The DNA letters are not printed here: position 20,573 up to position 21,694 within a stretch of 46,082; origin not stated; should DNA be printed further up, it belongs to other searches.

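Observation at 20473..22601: HipA-like kinase / DUF3037 / 78-aa protein cassette: candidate uncharacterised kinase-based toxin-antitoxin or defence-type module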

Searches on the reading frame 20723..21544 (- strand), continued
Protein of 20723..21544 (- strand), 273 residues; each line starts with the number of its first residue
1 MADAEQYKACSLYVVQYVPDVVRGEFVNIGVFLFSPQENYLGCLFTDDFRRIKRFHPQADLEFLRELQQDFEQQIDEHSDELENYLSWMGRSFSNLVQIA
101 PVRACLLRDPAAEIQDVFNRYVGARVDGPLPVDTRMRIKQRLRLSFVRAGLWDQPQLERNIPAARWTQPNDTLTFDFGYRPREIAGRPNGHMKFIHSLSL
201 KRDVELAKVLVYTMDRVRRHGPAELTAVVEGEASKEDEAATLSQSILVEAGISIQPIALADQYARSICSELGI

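Call 30: search_dna_similar(query=window:20723-21544:-, collection=plasmids, mode=protein, max_evalue=0.001, max_rows=25)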
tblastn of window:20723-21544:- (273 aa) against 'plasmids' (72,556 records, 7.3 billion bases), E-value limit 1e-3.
Records with a match: 5; places in all: 5; records where one place covers at least 80% of the query: 0.
Best place of each record, by identity: <60% 5.
By first word of the organism name: Streptomyces 2; Nonomuraea 1; Chondrinema 1; Bacteroides 1.
By predicted mobility (MOB-suite, as given by PLSDB): non-mobilizable 4; mobilizable 1.
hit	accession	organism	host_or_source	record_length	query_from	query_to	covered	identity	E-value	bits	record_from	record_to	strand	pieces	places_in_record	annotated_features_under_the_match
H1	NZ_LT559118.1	Nonomuraea gerenzanensis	-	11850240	14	122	40%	31.6%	5e-9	64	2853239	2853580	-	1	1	none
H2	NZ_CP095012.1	Streptomyces sp. 2P-4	cell culture,mudflats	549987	14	122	40%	30.2%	2e-7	59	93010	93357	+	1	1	DUF3037 domain-containing protein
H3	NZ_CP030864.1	Streptomyces globosus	cell culture,environment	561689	14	122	40%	30.2%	2e-7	59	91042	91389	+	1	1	DUF3037 domain-containing protein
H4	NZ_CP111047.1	Chondrinema litorale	Seaweed,red alga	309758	14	122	40%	26.3%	5e-6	55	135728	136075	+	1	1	DUF3037 domain-containing protein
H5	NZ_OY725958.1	Bacteroides finegoldii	-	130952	14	73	22%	41.7%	7e-6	54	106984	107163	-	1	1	DUF3037 domain-containing protein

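Call 31: search_dna_similar(query=window:20723-21544:-, collection=phages, mode=protein, max_evalue=0.001, max_rows=25)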
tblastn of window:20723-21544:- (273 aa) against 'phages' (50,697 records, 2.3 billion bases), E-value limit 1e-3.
Records with a match: 2; places in all: 2; records where one place covers at least 80% of the query: 0.
Best place of each record, by identity: <60% 2.
By first word of the organism name: Klebsiella 1; Escherichia 1.
By host as written in the record: Klebsiella pneumoniae 1; Escherichia coli C 1.
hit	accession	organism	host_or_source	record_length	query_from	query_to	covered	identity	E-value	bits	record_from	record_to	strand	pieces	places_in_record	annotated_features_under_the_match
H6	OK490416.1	Klebsiella phage Kp4864-1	Klebsiella pneumoniae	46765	10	123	42%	31.7%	4e-6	54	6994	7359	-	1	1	record has no annotation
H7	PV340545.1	Escherichia phage PhiR5_1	Escherichia coli C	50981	10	123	42%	30.9%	6e-6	53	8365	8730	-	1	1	HipD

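Call 32: get_annotated_region(hit=H7, flank=4000)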
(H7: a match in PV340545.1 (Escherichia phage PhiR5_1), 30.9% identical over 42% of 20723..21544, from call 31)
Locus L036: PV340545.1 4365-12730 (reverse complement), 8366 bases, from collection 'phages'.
description: Escherichia phage PhiR5_1, complete genome.
organism: Escherichia phage PhiR5_1 (NCBI taxid 3416467)
taxonomy: Viruses
host: Escherichia coli C; source: -; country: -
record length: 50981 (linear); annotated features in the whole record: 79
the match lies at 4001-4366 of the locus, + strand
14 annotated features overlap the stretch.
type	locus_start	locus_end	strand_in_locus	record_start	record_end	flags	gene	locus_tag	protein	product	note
CDS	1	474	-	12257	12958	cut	-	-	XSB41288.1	DNA replication protein P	-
CDS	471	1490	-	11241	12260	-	-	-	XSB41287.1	DNA replication protein O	-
CDS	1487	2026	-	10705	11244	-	-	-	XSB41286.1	cII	activator protein cII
CDS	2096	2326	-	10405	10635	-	-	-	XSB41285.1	Cro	transcriptional regulator cro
CDS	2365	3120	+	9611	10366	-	-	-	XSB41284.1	cI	repressor protein cI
CDS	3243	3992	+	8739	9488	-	-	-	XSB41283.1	HipA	HipA toxin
CDS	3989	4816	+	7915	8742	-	-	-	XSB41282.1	HipD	HipD antitoxin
CDS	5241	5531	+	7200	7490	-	-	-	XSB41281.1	Kil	prophage Kil protein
CDS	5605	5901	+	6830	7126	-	-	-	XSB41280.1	Gam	host-nuclease inhibitor protein Gam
CDS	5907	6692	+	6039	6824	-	-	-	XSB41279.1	Bet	recombination protein Bet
CDS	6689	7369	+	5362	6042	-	-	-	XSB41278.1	exonuclease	-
CDS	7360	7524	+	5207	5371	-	-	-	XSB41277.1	hypothetical protein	hypothetical protein orf60a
CDS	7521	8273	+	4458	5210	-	-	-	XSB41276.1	hypothetical protein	FIG00639473: hypothetical protein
CDS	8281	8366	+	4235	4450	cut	-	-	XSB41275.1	hypothetical protein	hypothetical protein orf61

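Call 33: get_annotated_region(hit=H2, flank=4000)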
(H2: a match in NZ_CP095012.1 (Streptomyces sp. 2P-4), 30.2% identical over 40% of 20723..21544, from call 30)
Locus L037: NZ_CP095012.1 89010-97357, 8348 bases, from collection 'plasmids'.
description: Streptomyces sp. 2P-4 plasmid unnamed1, complete sequence
organism: Streptomyces sp. 2P-4 (NCBI taxid 2931974)
taxonomy: Bacteria; Actinomycetota; Actinomycetes; Kitasatosporales; Streptomycetaceae; Streptomyces; Streptomyces sp. 2P-4
host: -; source: cell culture,mudflats; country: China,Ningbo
typing (MOB-suite, as given by PLSDB): non-mobilizable
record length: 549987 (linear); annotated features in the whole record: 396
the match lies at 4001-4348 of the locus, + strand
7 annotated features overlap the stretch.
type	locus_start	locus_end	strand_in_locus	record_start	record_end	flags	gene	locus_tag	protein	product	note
CDS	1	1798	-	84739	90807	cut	-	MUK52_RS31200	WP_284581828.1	beta-ketoacyl synthase N-terminal-like domain-containing protein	-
CDS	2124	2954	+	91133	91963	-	-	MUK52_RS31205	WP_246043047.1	4'-phosphopantetheinyl transferase superfamily protein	-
CDS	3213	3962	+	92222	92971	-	-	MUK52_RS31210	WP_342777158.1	HipA family kinase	-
CDS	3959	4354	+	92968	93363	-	-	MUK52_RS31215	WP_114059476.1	DUF3037 domain-containing protein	-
CDS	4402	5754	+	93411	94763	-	ccrA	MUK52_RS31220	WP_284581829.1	crotonyl-CoA carboxylase/reductase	-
CDS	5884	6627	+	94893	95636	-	-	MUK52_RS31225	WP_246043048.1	TetR/AcrR family transcriptional regulator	GO:0006355 - regulation of DNA-templated transcription [Evidence IEA]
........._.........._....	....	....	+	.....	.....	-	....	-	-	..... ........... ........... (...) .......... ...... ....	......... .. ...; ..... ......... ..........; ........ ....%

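Call 34: get_annotated_region(hit=H4, flank=4000)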
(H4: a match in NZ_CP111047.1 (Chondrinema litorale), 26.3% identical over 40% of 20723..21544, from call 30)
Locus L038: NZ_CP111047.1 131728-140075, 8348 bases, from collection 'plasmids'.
description: Chondrinema litorale strain WSW3-B12 plasmid unnamed5, complete sequence
organism: Chondrinema litorale (NCBI taxid 2994555)
taxonomy: Bacteria; Bacteroidota; Cytophagia; Cytophagales; Flammeovirgaceae; Chondrinema; Chondrinema litorale
host: -; source: Seaweed,red alga; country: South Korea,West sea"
typing (MOB-suite, as given by PLSDB): non-mobilizable
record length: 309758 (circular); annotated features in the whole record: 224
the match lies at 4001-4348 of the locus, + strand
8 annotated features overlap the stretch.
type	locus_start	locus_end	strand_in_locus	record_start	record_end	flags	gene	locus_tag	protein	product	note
CDS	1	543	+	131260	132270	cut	-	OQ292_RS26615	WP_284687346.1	HlyD family efflux transporter periplasmic adaptor subunit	-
CDS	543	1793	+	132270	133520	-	-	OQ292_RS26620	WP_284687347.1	hypothetical protein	-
CDS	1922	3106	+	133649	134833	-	-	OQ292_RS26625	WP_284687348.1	alpha-hydroxy acid oxidase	-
CDS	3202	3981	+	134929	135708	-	-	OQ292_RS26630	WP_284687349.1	HipA family kinase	-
CDS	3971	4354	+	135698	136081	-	-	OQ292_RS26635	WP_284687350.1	DUF3037 domain-containing protein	-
CDS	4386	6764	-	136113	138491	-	-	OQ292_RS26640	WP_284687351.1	TonB-dependent receptor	-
CDS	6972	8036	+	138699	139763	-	-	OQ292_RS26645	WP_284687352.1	histidine kinase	GO:0000160 - phosphorelay signal transduction system [Evidence IEA]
CDS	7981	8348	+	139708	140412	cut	-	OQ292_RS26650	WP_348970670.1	LytTR family DNA-binding domain-containing protein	-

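Call 37: search_protein_families(library=pfam, proteins=[L036:3243-3992:+, L036:3989-4816:+, L037:3213-3962:+, L037:3959-4354:+], max_evalue=1)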
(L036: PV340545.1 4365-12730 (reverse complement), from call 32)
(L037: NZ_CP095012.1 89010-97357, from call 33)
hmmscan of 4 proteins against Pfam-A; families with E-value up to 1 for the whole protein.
L036:3243-3992:+ (249 aa): 1 family
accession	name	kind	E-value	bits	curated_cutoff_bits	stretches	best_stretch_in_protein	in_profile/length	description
PF20613.4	HipA_2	-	9.7e-77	257.9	27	1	14-247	1-239/240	HipA-like kinase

L036:3989-4816:+ (275 aa): 2 families
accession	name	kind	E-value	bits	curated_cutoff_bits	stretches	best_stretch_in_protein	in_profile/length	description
PF11236.13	DUF3037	-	7.6e-24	84.6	22.6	1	7-125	1-118/118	Protein of unknown function (DUF3037)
PF20474.3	PHL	-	0.04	14.4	23.7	1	44-133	33-116/155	PHL domain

L037:3213-3962:+ (249 aa): 1 family
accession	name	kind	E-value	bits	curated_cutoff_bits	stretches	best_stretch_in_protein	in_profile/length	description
PF20613.4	HipA_2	-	8.2e-15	55.1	27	1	5-216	9-212/240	HipA-like kinase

L037:3959-4354:+ (131 aa): 1 family
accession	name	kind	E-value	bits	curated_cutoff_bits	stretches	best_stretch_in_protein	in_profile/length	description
PF11236.13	DUF3037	-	9.7e-42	142.4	22.6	1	13-130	1-118/118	Protein of unknown function (DUF3037)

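Call 38: predict_structure(alignment_id=A1)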
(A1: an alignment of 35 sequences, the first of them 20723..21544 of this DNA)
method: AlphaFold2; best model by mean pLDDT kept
length: 273 residues; sequences in the alignment: 35
mean_pLDDT: 89.8   pTM: 0.86
mean pLDDT of the five models: 89.8, 89.8, 88.3, 88.1, 87.3
residues with pLDDT >= 90: 182; 70-90: 74; 50-70: 14; < 50: 3
segments of 3 or more residues with pLDDT < 50: 1-3
pLDDT, mean of each block of 10 residues (from residue 1): 71 92 89 93 92 92 88 86 84 78 93 93 87 88 95 93 92 94 65 95 96 95 95 91 97 97 95 87
secondary structure, 60 per line:
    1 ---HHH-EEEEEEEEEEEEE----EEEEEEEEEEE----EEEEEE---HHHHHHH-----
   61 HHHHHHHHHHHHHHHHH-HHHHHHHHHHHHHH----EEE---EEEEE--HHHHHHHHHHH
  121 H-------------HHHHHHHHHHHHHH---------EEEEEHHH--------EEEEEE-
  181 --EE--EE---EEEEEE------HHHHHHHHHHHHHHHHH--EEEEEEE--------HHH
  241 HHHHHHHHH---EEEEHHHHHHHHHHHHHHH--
elements in order: E8-20 E25-35 E40-45 H49-55 H61-77 H79-92 E97-99 E103-107 H110-121 H135-148 E158-162 E174-179 E192-197 H204-220 E223-229 H238-249 E253-256 H257-271

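Call 42: fold_search(model_id=the predicted structure, library=pdb)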
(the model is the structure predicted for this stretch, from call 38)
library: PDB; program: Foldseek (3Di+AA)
matches with E <= 10: 1190; with E <= 0.001: 0
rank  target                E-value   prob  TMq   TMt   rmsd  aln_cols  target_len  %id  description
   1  8q41_B                3.4e-03  0.99  0.29  0.21   5.1       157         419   11  Crystal structure of Can2 (E341A) bound to cA4 and TTTAAA ssDNA (released 2023-11-22)
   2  8q3z_A                8.1e-03  0.99  0.31  0.21   5.1       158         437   11  Crystal structure of cA4-bound Can2 from Thermoanaerobacter brockii (released 2023-11-22)
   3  8q3y_A                9.8e-03  0.98  0.30  0.21   5.6       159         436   15  Crystal structure of apo Can2 from Thermoanaerobacter brockii (released 2023-11-22)
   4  8q43_A                1.3e-02  0.95  0.29  0.20   5.5       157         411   12  Crystal structure of cA4-bound Can2 (E341A) in complex with oligo-C DNA (released 2023-11-22)
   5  2vld_A                1.3e-02  0.63  0.25  0.30  16.3       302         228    7  crystal structure of a repair endonuclease from Pyrococcus abyssi (released 2009-05-19)
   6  8q44_B                1.6e-02  0.93  0.29  0.20   5.4       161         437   10  Crystal structure of cA4-bound Can2 (E364R) in complex with oligo-T DNA (released 2023-11-22)
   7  1xmx                  1.7e-02  0.98  0.32  0.24   5.1       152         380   10  Crystal structure of protein VC1899 from Vibrio cholerae (released 2004-11-16)
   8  9ibq_A                2.2e-02  0.90  0.29  0.28   6.3       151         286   10  Structure of BstEII with DNA substrate (released 2026-03-04)
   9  6wxw_A                4.1e-02  0.93  0.29  0.22   5.0       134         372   13  crystal structure of apo Card1 (released 2020-12-30)
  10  5gkj_B                5.6e-02  0.23  0.22  0.26  17.8       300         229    8  Structure of EndoMS in apo form (released 2016-11-02)
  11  9f9l_A                5.9e-02  0.80  0.29  0.38   7.0       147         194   14  Crystal structure of MUS81-EME1 bound by compound 16. (released 2024-07-03)
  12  7uu5_A                5.9e-02  0.18  0.22  0.17  18.2       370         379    8  Crystal structure of APOBEC3G complex with 5'-Overhang dsRNA (released 2023-01-11)
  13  6sce_A                7.2e-02  0.54  0.23  0.12   9.3       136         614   11  Structure of a Type III CRISPR defence DNA nuclease activated by cyclic oligoadenylate (released 2020-02-19)
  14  3bam_B                7.6e-02  0.77  0.23  0.28   4.6        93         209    9  RESTRICTION ENDONUCLEASE BAMHI COMPLEX WITH DNA AND MANGANESE IONS (POST-REACTIVE COMPLEX) (released 1999-01-13)
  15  9f9l_C                8.1e-02  0.77  0.23  0.31   7.1       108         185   14  Crystal structure of MUS81-EME1 bound by compound 16. (released 2024-07-03)
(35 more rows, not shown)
